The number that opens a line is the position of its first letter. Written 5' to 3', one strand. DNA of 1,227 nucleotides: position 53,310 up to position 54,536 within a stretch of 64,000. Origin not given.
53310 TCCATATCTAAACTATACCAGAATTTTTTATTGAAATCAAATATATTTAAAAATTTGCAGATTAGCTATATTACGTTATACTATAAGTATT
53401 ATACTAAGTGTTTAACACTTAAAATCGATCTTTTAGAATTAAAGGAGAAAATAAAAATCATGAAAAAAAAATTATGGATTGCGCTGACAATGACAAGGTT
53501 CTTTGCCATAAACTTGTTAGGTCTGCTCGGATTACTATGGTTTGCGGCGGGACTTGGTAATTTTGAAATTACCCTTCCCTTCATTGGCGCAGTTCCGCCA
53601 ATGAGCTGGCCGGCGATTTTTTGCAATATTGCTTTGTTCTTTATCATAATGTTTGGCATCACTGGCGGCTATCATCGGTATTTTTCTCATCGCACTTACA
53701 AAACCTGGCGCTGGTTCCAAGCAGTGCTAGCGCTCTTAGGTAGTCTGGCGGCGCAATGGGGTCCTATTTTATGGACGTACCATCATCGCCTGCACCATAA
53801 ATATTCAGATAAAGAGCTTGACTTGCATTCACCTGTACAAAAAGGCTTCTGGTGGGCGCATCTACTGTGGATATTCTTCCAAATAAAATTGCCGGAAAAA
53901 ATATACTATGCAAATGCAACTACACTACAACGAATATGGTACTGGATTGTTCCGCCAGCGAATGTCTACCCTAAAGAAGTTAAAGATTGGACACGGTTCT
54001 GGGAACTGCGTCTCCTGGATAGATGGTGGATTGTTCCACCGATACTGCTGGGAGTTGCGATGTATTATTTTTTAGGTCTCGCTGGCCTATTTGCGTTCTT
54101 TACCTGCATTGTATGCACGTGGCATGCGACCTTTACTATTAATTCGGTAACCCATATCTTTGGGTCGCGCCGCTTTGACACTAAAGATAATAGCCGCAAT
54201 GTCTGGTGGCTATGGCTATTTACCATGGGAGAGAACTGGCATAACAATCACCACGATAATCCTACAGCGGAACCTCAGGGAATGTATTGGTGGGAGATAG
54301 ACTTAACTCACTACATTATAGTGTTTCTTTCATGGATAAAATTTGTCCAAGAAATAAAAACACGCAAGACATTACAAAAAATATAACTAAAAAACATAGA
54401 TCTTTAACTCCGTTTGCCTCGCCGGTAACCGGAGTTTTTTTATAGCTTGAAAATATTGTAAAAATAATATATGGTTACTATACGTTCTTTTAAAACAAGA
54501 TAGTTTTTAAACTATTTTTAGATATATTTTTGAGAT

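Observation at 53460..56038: Membrane fatty-acid desaturase adjacent to a B12-binding radical SAM enzyme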

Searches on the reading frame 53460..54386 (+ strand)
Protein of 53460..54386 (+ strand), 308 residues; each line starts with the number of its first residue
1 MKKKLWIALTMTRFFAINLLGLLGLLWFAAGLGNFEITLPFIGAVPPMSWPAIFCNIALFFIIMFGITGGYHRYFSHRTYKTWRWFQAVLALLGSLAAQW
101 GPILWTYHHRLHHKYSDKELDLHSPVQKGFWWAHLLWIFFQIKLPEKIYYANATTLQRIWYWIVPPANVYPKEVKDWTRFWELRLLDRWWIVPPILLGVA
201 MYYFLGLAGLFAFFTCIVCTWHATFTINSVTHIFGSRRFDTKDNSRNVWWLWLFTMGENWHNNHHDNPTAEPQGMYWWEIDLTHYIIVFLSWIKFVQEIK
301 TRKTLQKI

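Call 3: search_protein_families(library=pfam, proteins=[window:53460-54386:+], max_evalue=0.01)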
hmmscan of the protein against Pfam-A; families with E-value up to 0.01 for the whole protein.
window:53460-54386:+ (308 aa): 1 family
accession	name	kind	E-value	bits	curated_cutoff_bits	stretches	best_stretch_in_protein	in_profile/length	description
PF00487.30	FA_desaturase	-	3.1e-21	76.7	29.7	1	50-286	3-237/253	Fatty acid desaturase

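Call 4: search_protein_families(library=ncbifam, proteins=[window:53460-54386:+], max_evalue=0.01)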
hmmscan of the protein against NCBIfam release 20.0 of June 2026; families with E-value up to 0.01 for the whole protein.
window:53460-54386:+ (308 aa): 1 family
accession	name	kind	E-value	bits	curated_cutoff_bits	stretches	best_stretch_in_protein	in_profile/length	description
NF049918.1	DesA_fam_desat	equivalog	3.3e-15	56.1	400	1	49-302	7-243/385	DesA family fatty acid desaturase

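Call 5: find_homologous_proteins(query=window:53460-54386:+)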
Query window:53460-54386:+ (308 aa): 6718 proteins with E <= 0.001 among 8000 candidates; the best 120 are listed.
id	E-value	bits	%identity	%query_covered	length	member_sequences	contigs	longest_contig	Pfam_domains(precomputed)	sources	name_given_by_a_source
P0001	1.5e-215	733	100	100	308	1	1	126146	PF00487.31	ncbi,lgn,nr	ncbi:MAG: fatty acid desaturase [bacterium]|nr:fatty acid desaturase [bacterium]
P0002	9.1e-72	260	48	86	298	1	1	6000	PF00487.31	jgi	jgi:stearoyl-CoA desaturase (Delta-9 desaturase)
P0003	2.4e-71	259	48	88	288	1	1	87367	PF00487.31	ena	-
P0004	4.0e-71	258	50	81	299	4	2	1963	PF00487.31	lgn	-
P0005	8.9e-71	257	50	81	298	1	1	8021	PF00487.31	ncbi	ncbi:MAG: acyl-CoA desaturase [Steroidobacteraceae bacterium]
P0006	8.7e-70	254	48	81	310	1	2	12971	PF00487.31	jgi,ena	-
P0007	1.8e-69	252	48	81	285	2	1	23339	PF00487.31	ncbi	ncbi:MAG: acyl-CoA desaturase [Steroidobacteraceae bacterium]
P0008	1.8e-69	252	46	88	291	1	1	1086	PF00487.31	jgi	jgi:stearoyl-CoA desaturase (Delta-9 desaturase)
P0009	1.9e-69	252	48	81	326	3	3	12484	PF00487.31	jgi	jgi:stearoyl-CoA desaturase (delta-9 desaturase)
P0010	1.9e-69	252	49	82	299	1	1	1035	PF00487.31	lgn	-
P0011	2.9e-69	252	47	88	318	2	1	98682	PF00487.31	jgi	jgi:stearoyl-CoA desaturase (delta-9 desaturase)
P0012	4.0e-69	251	47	89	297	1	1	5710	PF00487.31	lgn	-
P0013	7.5e-69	250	48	81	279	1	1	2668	PF00487.31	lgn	-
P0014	1.4e-68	250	47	81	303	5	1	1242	PF00487.31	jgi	jgi:stearoyl-CoA desaturase (delta-9 desaturase)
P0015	2.0e-68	249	49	81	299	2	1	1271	PF00487.31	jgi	jgi:stearoyl-CoA desaturase (delta-9 desaturase)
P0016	3.2e-68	248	49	82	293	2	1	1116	PF00487.31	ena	-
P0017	6.8e-68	247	48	83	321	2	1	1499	PF00487.31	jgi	jgi:stearoyl-CoA desaturase (Delta-9 desaturase)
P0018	7.9e-68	247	46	84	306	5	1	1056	PF00487.31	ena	-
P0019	9.0e-68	247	46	91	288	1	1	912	PF00487.31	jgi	jgi:stearoyl-CoA desaturase (delta-9 desaturase)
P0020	1.0e-67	247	47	83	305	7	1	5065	PF00487.31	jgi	jgi:stearoyl-CoA desaturase (delta-9 desaturase)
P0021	1.4e-67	246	46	88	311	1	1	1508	PF00487.31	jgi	jgi:stearoyl-CoA desaturase (delta-9 desaturase)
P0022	1.5e-67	246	47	80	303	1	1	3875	PF00487.31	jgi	jgi:stearoyl-CoA desaturase (Delta-9 desaturase)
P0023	1.7e-67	246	47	82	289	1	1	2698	PF00487.31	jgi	jgi:stearoyl-CoA desaturase (delta-9 desaturase)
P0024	2.0e-67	246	48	81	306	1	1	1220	PF00487.31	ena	-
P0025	2.2e-67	246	45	83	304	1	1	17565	PF00487.31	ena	-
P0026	2.2e-67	246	48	81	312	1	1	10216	PF00487.31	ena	-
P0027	3.3e-67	245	47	83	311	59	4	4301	PF00487.31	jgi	jgi:stearoyl-CoA desaturase (Delta-9 desaturase)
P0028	3.3e-67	245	47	83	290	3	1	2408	PF00487.31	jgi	jgi:stearoyl-CoA desaturase (delta-9 desaturase)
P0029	3.8e-67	245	47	81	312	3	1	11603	PF00487.31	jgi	jgi:stearoyl-CoA desaturase (delta-9 desaturase)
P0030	3.9e-67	245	46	81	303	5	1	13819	PF00487.31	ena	-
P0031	4.1e-67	245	48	77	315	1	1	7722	PF00487.31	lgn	-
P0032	4.3e-67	245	47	82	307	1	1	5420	PF00487.31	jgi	-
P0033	4.4e-67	245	44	86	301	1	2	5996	PF00487.31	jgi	jgi:stearoyl-CoA desaturase (delta-9 desaturase)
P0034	4.8e-67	244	47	81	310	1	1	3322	PF00487.31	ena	-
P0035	6.5e-67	244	43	90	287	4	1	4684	PF00487.31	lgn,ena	-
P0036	8.0e-67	244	48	82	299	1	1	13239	PF00487.31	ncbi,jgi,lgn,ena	-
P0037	8.5e-67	244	45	87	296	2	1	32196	PF00487.31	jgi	jgi:stearoyl-CoA desaturase (Delta-9 desaturase)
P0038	8.6e-67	244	48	81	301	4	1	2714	PF00487.31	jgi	-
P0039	8.8e-67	244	49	80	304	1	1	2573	PF00487.31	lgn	-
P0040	1.4e-66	243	46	81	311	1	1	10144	PF00487.31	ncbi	-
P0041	1.5e-66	243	48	81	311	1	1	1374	PF00487.31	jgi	jgi:stearoyl-CoA desaturase (delta-9 desaturase)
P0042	2.3e-66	242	48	87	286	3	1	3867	PF00487.31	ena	-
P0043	2.6e-66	242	49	80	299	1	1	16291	PF00487.31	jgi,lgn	jgi:stearoyl-CoA desaturase (delta-9 desaturase)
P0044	3.2e-66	242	47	81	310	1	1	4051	PF00487.31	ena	-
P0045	3.9e-66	242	48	81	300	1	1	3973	PF00487.31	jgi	jgi:stearoyl-CoA desaturase (Delta-9 desaturase)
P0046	4.0e-66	241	49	81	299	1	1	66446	PF00487.31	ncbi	-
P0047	4.4e-66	241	47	81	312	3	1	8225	PF00487.31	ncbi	-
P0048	4.9e-66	241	46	85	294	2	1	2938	PF00487.31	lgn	-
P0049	5.1e-66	241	48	82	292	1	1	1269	PF00487.31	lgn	-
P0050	5.5e-66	241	46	80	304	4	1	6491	PF00487.31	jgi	jgi:stearoyl-CoA desaturase (Delta-9 desaturase)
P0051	5.9e-66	241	47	82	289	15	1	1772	PF00487.31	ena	-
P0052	7.9e-66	240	46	84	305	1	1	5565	PF00487.31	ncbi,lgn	ncbi:MAG: acyl-CoA desaturase [Myxococcota bacterium]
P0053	8.5e-66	240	46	82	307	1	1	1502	PF00487.31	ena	-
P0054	1.1e-65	240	48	82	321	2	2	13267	PF00487.31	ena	-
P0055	1.1e-65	240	46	94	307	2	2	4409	PF00487.31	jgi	jgi:stearoyl-CoA desaturase (delta-9 desaturase)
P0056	1.2e-65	240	47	81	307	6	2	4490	PF00487.31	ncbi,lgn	-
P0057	1.3e-65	240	47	80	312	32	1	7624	PF00487.31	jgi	jgi:stearoyl-CoA desaturase (Delta-9 desaturase)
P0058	1.5e-65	240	46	83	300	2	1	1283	PF00487.31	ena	-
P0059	1.5e-65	240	48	80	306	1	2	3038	PF00487.31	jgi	jgi:stearoyl-CoA desaturase (delta-9 desaturase)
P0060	1.6e-65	239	47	82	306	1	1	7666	PF00487.31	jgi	jgi:stearoyl-CoA desaturase (delta-9 desaturase)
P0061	1.8e-65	239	48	81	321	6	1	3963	PF00487.31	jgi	jgi:stearoyl-CoA desaturase (delta-9 desaturase)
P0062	1.9e-65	239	46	83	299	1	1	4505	PF00487.31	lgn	-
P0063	2.0e-65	239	46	85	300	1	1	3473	PF00487.31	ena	-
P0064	2.0e-65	239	49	81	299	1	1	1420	PF00487.31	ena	-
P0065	3.1e-65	239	45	85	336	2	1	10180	PF00487.31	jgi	jgi:stearoyl-CoA desaturase (delta-9 desaturase)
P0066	3.2e-65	239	49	82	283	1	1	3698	PF00487.31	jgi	jgi:stearoyl-CoA desaturase (delta-9 desaturase)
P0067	3.2e-65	238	46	82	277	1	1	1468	PF00487.31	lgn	-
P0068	3.3e-65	238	47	81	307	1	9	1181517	PF00487.31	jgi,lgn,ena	jgi:stearoyl-CoA desaturase (delta-9 desaturase)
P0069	3.3e-65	238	47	81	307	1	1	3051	PF00487.31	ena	-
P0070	3.3e-65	238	47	81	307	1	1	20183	PF00487.31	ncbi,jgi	jgi:stearoyl-CoA desaturase (delta-9 desaturase)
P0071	3.3e-65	238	47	81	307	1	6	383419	PF00487.31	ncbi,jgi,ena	-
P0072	3.7e-65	238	47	84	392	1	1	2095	PF00487.31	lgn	-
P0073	3.8e-65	238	47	82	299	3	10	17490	PF00487.31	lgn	-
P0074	4.7e-65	238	45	81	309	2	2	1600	PF00487.31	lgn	-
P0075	4.9e-65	238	48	81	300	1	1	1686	PF00487.31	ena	-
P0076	5.0e-65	238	47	81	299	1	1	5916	PF00487.31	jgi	jgi:stearoyl-CoA desaturase (delta-9 desaturase)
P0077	5.4e-65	238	48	81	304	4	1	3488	PF00487.31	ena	-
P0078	5.5e-65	238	47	85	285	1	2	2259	PF00487.31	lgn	-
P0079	5.7e-65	238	47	81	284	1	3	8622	PF00487.31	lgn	-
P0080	6.3e-65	238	47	79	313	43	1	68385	PF00487.31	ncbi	-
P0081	6.3e-65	238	49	82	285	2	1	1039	PF00487.31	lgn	-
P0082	6.9e-65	237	47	82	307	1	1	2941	PF00487.31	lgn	-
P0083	7.0e-65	237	44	85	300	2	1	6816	PF00487.31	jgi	jgi:stearoyl-CoA desaturase (Delta-9 desaturase)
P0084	7.5e-65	237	44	86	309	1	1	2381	PF00487.31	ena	-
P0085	7.5e-65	237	50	81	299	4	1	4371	PF00487.31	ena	-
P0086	7.7e-65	237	46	85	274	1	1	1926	PF00487.31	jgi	jgi:stearoyl-CoA desaturase (delta-9 desaturase)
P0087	7.7e-65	237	45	83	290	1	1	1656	PF00487.31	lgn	-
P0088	7.7e-65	237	45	83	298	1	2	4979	PF00487.31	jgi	-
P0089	7.7e-65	237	45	83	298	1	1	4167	PF00487.31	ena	-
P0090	8.1e-65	237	50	79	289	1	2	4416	PF00487.31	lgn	-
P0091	8.6e-65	237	47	81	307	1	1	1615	PF00487.31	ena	-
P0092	8.8e-65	237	46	82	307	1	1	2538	PF00487.31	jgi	-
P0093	9.2e-65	237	46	83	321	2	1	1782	PF00487.31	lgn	-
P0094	9.2e-65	237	49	80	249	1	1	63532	PF00487.31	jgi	jgi:stearoyl-CoA desaturase (delta-9 desaturase)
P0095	9.3e-65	237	47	82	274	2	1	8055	PF00487.31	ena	-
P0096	1.1e-64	237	49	82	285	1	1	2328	PF00487.31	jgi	-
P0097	1.2e-64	237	45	84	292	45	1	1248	PF00487.31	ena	-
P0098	1.2e-64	237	49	79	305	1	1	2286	PF00487.31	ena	-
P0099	1.3e-64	237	47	81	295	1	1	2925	PF00487.31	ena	-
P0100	1.3e-64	237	45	82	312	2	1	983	PF00487.31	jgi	-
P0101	1.5e-64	236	48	79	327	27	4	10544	PF00487.31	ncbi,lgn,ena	-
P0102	1.5e-64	236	45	85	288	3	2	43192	PF00487.31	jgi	jgi:stearoyl-CoA desaturase (Delta-9 desaturase)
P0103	1.6e-64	236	47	82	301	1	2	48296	PF00487.31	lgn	-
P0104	1.6e-64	236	47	77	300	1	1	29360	PF00487.31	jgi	-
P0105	2.1e-64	236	46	81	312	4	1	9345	PF00487.31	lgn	-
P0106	2.3e-64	236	46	81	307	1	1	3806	PF00487.31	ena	-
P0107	2.4e-64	236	47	85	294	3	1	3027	PF00487.31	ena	-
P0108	2.5e-64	236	46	80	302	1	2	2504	PF00487.31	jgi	jgi:stearoyl-CoA desaturase (Delta-9 desaturase)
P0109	2.5e-64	236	49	79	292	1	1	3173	PF00487.31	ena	-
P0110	2.6e-64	236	45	84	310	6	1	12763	PF00487.31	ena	-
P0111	2.6e-64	236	45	85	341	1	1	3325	PF00487.31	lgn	-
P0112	2.8e-64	235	48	81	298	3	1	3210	PF00487.31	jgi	jgi:stearoyl-CoA desaturase (delta-9 desaturase)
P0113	2.9e-64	235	46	84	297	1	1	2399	PF00487.31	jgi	jgi:stearoyl-CoA desaturase (Delta-9 desaturase)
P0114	3.0e-64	235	45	86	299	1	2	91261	PF00487.31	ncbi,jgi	jgi:stearoyl-CoA desaturase (delta-9 desaturase)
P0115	3.0e-64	235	47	81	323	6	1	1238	PF00487.31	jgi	jgi:stearoyl-CoA desaturase (delta-9 desaturase)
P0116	3.2e-64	235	47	84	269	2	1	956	PF00487.31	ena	-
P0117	3.4e-64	235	46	83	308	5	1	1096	PF00487.31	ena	-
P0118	3.7e-64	235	46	85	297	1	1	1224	PF00487.31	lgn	-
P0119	4.3e-64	235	47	82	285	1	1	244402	PF00487.31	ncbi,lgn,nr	ncbi:acyl-CoA desaturase [bacterium]|nr:acyl-CoA desaturase [bacterium]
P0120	4.3e-64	235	45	85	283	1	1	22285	PF00487.31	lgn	-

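Call 19: search_solved_structures(query=window:53460-54386:+, max_evalue=0.01, show_alignments=1)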
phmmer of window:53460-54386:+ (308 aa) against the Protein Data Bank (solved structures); distinct sequences matched with E-value up to 0.01: 2.
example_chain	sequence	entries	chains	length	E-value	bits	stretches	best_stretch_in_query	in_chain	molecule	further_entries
4ymk_A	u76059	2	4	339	4.6e-20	75.1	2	54-140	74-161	Acyl-CoA desaturase 1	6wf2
4zyo_A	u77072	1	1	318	6e-19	71.4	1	46-291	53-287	Acyl-CoA desaturase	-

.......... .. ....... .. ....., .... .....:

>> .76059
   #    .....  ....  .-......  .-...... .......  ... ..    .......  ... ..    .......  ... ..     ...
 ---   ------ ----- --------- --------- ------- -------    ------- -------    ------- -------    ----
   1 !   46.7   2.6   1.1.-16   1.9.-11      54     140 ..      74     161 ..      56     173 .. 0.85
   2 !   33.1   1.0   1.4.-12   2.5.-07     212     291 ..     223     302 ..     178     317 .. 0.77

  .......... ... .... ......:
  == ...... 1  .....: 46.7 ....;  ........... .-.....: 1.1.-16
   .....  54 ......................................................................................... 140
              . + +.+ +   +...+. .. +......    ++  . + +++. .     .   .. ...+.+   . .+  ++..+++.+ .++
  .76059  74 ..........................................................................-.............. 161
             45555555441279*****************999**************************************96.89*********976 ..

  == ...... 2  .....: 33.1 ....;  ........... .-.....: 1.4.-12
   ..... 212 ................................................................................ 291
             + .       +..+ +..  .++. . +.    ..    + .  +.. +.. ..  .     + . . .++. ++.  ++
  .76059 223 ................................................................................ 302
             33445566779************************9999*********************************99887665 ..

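Call 24: find_encoding_contigs(protein=P0001, flank=2000, max_places=3)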
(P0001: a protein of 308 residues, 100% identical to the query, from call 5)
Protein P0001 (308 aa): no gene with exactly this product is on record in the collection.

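Call 25: find_encoding_contigs(protein=P0003, flank=10000, max_places=3)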
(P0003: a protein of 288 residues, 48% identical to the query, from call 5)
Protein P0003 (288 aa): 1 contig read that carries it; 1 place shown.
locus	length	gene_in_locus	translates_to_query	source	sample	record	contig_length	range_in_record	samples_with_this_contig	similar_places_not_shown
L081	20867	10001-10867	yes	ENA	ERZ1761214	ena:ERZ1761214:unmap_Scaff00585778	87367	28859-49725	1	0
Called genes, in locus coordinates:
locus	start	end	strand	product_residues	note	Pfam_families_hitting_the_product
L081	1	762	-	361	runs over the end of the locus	PF08668:HDOD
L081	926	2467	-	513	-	PF06609:TRI12, PF07690:MFS_1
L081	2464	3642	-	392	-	PF25917:BSH_RND, PF25919:BSH_CusB (faint), PF25973:BSH_CzcB, PF25885:HH_EMRA, PF25963:Beta-barrel_AAEA (weak)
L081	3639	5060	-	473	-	PF02321:OEP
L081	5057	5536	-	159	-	PF22381:Staph_reg_Sar_Rot (weak), PF12802:MarR_2, PF01047:MarR, PF13463:HTH_27 (weak), PF13601:HTH_34 (weak)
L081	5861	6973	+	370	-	-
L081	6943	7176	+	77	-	-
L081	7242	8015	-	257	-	PF04237:YjbR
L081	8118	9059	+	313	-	PF00512:HisKA, PF02518:HATPase_c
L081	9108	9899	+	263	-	PF00072:Response_reg, PF00486:Trans_reg_C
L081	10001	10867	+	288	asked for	PF00487:FA_desaturase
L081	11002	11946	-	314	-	-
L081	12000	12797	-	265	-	PF00005:ABC_tran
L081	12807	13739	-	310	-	PF00528:BPD_transp_1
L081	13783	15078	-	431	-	PF13379:NMT1_2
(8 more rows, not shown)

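Call 43: find_encoding_contigs(protein=P0035, flank=6000, max_places=4)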
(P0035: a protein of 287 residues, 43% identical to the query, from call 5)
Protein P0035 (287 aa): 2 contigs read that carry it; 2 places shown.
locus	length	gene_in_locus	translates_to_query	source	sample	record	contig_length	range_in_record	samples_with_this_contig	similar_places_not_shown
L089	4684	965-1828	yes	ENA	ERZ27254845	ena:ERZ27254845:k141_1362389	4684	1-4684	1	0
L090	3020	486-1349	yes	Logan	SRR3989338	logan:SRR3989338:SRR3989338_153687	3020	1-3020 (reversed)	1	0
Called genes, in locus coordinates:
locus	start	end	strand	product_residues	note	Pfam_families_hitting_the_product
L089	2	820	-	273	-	?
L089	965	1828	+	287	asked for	PF00487:FA_desaturase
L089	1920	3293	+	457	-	PF13727:CoA_binding_3 (weak), PF02397:Bac_transf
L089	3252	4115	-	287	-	PF00459:Inositol_P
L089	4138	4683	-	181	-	?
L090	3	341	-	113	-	?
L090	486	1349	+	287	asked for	PF00487:FA_desaturase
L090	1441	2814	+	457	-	PF13727:CoA_binding_3 (weak), PF02397:Bac_transf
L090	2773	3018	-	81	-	?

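Call 47: find_encoding_contigs(protein=P0103, flank=7000, max_places=2)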
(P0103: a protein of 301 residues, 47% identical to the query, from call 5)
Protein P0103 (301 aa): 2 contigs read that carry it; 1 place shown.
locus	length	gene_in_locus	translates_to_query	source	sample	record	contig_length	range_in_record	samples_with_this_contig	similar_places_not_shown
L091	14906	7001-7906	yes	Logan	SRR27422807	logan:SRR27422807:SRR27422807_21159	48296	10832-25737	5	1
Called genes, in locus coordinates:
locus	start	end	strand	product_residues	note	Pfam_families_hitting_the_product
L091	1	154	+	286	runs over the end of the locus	-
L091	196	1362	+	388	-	PF13191:AAA_16 (faint), PF20720:nSTAND3 (weak), PF00004:AAA, PF07728:AAA_5 (weak), PF13173:AAA_14 (faint), PF13238:AAA_18 (faint), PF13671:AAA_33 (weak), PF17862:AAA_lid_3, +1 more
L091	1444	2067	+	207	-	-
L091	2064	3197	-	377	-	PF00144:Beta-lactamase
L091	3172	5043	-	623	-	-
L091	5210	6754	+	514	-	PF03321:GH3, PF23571:GH3_M, PF23572:GH3_C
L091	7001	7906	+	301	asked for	PF00487:FA_desaturase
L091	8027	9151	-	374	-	PF00583:Acetyltransf_1, PF13673:Acetyltransf_10 (weak), PF13508:Acetyltransf_7 (faint)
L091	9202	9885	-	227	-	-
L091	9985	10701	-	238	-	-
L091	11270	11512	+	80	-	-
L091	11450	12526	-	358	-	PF13810:DUF4185, PF16396:DUF5005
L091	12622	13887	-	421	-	-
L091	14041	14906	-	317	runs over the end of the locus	PF00106:adh_short (weak), PF01073:3Beta_HSD, PF01370:Epimerase, PF02719:Polysacc_synt_2, PF04321:RmlD_sub_bind, PF07993:NAD_binding_4, PF13460:NAD_binding_10, PF16363:GDP_Man_Dehyd, +2 more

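Call 56: search_protein_families(library=pfam, proteins=[L089:965-1828:+], max_evalue=0.001)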
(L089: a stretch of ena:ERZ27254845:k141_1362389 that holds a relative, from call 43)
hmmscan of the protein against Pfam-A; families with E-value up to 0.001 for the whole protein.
L089:965-1828:+ (287 aa): 1 family
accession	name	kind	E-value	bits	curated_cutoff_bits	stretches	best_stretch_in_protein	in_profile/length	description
PF00487.30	FA_desaturase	-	1.1e-17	65.1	29.7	1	46-253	7-235/253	Fatty acid desaturase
